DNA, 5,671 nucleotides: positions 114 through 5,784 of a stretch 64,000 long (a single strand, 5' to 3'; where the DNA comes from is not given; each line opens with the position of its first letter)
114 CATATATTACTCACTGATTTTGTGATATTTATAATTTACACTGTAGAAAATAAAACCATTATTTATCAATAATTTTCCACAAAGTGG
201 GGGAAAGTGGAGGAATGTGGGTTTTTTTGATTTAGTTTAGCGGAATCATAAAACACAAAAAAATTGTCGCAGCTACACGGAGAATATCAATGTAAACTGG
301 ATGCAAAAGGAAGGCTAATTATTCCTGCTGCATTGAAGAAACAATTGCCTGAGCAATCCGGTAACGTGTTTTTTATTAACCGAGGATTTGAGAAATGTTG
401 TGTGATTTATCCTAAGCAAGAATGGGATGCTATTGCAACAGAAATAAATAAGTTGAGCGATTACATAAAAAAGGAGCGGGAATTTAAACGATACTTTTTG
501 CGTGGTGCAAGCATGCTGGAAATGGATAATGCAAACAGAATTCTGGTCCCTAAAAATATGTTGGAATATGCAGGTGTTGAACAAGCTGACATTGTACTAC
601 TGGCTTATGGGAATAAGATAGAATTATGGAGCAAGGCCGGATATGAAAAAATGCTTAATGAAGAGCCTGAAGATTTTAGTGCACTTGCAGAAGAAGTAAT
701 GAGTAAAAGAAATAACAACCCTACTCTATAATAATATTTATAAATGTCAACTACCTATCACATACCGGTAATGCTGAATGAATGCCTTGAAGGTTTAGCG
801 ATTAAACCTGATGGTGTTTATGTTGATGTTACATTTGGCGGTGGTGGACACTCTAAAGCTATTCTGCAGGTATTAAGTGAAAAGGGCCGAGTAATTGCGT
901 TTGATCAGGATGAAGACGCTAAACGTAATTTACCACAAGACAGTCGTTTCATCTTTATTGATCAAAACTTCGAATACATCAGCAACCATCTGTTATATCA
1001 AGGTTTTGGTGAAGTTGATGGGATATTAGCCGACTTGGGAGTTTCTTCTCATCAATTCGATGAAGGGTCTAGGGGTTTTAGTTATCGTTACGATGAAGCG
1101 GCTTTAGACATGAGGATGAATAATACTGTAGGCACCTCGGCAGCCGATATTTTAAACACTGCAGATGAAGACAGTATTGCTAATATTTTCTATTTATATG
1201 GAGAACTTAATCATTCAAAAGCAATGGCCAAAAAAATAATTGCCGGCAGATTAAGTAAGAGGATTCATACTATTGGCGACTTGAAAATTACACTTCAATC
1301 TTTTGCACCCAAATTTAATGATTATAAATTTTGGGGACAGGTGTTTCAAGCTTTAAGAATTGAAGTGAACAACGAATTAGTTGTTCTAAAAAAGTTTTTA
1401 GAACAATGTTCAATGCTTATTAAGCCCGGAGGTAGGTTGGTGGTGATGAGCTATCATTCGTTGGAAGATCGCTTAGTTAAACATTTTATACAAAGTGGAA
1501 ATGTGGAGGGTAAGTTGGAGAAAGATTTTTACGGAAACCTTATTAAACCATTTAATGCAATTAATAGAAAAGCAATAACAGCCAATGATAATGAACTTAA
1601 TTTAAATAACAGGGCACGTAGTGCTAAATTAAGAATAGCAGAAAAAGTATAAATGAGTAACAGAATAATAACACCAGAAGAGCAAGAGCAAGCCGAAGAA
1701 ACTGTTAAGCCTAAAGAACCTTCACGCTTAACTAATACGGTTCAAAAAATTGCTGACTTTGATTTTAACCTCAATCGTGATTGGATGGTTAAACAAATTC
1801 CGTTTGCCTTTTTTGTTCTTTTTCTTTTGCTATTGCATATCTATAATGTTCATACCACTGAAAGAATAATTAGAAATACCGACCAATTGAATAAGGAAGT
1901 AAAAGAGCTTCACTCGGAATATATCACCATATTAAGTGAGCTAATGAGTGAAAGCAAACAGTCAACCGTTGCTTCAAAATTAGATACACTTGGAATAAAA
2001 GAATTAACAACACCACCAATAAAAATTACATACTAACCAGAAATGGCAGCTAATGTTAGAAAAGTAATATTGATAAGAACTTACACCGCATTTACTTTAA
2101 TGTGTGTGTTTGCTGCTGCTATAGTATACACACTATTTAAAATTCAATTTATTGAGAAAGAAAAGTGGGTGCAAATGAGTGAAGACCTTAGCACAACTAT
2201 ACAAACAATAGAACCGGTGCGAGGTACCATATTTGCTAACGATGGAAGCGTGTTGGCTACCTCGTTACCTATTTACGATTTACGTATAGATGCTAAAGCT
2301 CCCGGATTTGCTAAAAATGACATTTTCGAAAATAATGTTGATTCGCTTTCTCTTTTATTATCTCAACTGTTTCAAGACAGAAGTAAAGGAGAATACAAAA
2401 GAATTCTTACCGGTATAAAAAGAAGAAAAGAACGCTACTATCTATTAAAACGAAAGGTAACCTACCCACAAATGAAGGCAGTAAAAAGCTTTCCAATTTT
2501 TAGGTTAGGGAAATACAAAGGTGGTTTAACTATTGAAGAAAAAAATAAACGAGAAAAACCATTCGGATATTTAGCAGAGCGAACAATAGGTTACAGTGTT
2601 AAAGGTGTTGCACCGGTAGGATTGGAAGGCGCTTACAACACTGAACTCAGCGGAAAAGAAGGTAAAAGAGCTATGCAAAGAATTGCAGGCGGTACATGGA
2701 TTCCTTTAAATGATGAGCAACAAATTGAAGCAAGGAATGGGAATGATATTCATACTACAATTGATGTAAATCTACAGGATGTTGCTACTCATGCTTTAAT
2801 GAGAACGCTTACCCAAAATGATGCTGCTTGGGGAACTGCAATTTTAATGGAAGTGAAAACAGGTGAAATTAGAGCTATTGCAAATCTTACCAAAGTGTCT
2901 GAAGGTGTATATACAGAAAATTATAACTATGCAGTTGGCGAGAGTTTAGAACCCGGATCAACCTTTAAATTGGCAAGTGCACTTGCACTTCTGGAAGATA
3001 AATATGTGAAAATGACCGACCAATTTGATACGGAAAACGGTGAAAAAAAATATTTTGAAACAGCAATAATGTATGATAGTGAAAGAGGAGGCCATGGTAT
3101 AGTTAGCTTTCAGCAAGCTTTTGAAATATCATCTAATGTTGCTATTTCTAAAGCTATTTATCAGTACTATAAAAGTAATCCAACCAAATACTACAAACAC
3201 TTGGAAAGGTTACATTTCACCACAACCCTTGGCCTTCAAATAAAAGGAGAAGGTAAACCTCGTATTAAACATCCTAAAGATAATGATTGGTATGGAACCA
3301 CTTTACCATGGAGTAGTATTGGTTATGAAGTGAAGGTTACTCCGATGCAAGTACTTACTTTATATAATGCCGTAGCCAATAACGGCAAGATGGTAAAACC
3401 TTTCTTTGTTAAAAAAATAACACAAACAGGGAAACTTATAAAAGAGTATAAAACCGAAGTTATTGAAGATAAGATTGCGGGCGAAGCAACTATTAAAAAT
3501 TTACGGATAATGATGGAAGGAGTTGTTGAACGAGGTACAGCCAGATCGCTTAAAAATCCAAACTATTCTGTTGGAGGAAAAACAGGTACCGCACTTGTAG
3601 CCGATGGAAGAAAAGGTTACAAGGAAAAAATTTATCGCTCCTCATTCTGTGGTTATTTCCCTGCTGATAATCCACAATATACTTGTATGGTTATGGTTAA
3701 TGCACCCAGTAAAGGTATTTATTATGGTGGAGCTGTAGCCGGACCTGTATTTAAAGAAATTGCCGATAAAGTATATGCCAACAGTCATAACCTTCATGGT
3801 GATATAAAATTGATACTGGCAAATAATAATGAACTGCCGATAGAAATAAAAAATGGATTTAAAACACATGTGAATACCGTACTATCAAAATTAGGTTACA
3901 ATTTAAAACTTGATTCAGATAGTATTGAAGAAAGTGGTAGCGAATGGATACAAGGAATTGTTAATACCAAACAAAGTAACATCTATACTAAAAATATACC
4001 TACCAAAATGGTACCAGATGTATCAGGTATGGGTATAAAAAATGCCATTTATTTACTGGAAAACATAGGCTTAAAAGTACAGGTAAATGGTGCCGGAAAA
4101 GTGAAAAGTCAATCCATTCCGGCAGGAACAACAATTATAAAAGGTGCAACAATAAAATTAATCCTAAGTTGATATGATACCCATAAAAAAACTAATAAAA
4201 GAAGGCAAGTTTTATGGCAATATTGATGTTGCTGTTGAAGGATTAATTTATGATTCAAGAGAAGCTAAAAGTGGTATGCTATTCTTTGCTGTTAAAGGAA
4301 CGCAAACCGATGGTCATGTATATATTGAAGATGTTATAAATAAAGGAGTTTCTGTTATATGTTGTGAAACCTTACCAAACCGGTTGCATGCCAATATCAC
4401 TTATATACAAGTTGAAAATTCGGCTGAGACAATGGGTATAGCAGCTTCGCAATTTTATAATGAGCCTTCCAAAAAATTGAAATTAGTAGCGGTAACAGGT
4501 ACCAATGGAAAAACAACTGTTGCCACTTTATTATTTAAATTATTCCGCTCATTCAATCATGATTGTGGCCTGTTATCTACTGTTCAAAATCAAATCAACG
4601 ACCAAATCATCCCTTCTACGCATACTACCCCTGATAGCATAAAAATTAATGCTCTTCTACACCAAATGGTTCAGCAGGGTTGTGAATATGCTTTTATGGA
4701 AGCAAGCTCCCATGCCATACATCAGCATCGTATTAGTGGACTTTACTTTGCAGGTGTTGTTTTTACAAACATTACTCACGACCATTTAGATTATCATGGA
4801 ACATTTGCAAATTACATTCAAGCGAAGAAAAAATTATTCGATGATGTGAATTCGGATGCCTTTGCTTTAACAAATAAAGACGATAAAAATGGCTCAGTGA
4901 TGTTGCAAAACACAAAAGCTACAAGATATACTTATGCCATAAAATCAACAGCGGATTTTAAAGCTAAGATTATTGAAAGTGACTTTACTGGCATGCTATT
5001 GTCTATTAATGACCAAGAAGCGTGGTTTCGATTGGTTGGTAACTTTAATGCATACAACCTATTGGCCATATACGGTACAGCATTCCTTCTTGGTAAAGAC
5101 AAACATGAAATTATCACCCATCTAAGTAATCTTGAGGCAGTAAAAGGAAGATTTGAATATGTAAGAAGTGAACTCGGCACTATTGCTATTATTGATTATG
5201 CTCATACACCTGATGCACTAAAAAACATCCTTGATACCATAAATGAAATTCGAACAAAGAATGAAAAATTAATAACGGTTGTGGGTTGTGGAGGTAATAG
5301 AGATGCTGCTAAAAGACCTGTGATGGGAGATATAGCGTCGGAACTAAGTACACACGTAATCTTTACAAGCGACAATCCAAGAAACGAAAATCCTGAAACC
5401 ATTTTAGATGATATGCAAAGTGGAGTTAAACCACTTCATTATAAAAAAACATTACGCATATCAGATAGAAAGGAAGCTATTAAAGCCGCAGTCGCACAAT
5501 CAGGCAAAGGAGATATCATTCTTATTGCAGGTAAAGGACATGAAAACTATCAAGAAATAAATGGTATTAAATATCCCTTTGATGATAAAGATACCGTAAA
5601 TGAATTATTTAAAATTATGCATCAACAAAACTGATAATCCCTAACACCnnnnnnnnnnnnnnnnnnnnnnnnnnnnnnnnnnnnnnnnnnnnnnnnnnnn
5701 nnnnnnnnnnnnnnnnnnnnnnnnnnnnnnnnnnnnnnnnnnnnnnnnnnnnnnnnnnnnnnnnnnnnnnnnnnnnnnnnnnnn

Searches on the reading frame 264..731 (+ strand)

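Call 15: search_protein_families(library=pfam, proteins=[window:264-731:+], max_evalue=0.001)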
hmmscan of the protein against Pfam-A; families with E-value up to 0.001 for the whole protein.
window:264-731:+ (155 aa): 1 family
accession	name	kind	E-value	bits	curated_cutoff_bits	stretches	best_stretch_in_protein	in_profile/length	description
PF02381.23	MraZ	-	3.8e-29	100.9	23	2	5-76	3-71/72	MraZ protein, putative antitoxin-like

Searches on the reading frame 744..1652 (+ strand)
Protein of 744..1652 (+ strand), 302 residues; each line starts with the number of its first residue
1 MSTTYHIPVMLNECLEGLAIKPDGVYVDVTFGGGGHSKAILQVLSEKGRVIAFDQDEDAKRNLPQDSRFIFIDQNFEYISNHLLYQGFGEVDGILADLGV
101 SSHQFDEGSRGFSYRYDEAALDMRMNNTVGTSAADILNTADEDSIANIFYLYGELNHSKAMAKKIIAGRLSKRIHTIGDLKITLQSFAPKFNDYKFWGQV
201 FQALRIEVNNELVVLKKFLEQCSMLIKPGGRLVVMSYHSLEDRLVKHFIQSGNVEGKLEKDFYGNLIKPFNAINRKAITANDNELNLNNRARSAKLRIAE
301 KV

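Call 14: search_protein_families(library=pfam, proteins=[window:744-1652:+], max_evalue=0.001)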
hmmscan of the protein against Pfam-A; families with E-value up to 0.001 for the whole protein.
window:744-1652:+ (302 aa): 2 families
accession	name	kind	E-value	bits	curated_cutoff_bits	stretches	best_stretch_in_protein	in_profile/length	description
PF01795.25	Methyltransf_5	-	6.8e-89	298.8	27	1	5-301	3-308/309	MraW methylase family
PF01728.25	FtsJ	-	5.1e-08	33.5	24.1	1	11-102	9-105/181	FtsJ-like methyltransferase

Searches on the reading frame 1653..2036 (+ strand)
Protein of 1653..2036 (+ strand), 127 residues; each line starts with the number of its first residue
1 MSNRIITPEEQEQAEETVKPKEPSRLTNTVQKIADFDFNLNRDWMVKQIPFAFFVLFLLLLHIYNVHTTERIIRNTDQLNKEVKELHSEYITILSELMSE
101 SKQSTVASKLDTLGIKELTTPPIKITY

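Call 14: search_protein_families(library=pfam, proteins=[window:1653-2036:+], max_evalue=0.001)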
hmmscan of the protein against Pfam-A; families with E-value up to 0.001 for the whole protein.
window:1653-2036:+ (127 aa): 1 family
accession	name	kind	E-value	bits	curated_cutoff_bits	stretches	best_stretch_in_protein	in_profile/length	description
PF19579.4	FtsL_2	-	1.8e-27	95.6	24.6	1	33-126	3-95/100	Bacteriodetes cell division protein (FtsL-like)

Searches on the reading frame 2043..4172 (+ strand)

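Call 14: search_protein_families(library=pfam, proteins=[window:2043-4172:+], max_evalue=0.001)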
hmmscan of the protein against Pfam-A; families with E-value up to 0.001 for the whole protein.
window:2043-4172:+ (709 aa): 3 families
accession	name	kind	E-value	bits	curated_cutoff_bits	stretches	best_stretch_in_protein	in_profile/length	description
PF00905.27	Transpeptidase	-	5.8e-53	180.5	22.1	1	264-574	1-298/299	Penicillin binding protein transpeptidase domain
PF03793.24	PASTA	-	2.4e-13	50.2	23.2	1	657-709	3-63/64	PASTA domain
PF03717.20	PBP_dimer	-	3.4e-11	44.3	24.4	1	56-184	2-122/180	Penicillin-binding Protein dimerisation domain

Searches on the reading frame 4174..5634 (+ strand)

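Call 14: search_protein_families(library=pfam, proteins=[window:4174-5634:+], max_evalue=0.001)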
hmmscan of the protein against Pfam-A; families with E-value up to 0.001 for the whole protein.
window:4174-5634:+ (486 aa): 3 families
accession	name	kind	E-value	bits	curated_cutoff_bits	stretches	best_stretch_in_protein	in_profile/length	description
PF08245.18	Mur_ligase_M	-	4.4e-50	170.9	24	1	107-299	1-196/200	Mur ligase middle domain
PF02875.26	Mur_ligase_C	-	3.4e-32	112.4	28.4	1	325-455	1-127/127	Mur ligase, glutamate ligase domain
PF01225.30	Mur_ligase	-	2.9e-08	34.4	21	1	22-95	3-95/95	Mur ligase family, catalytic domain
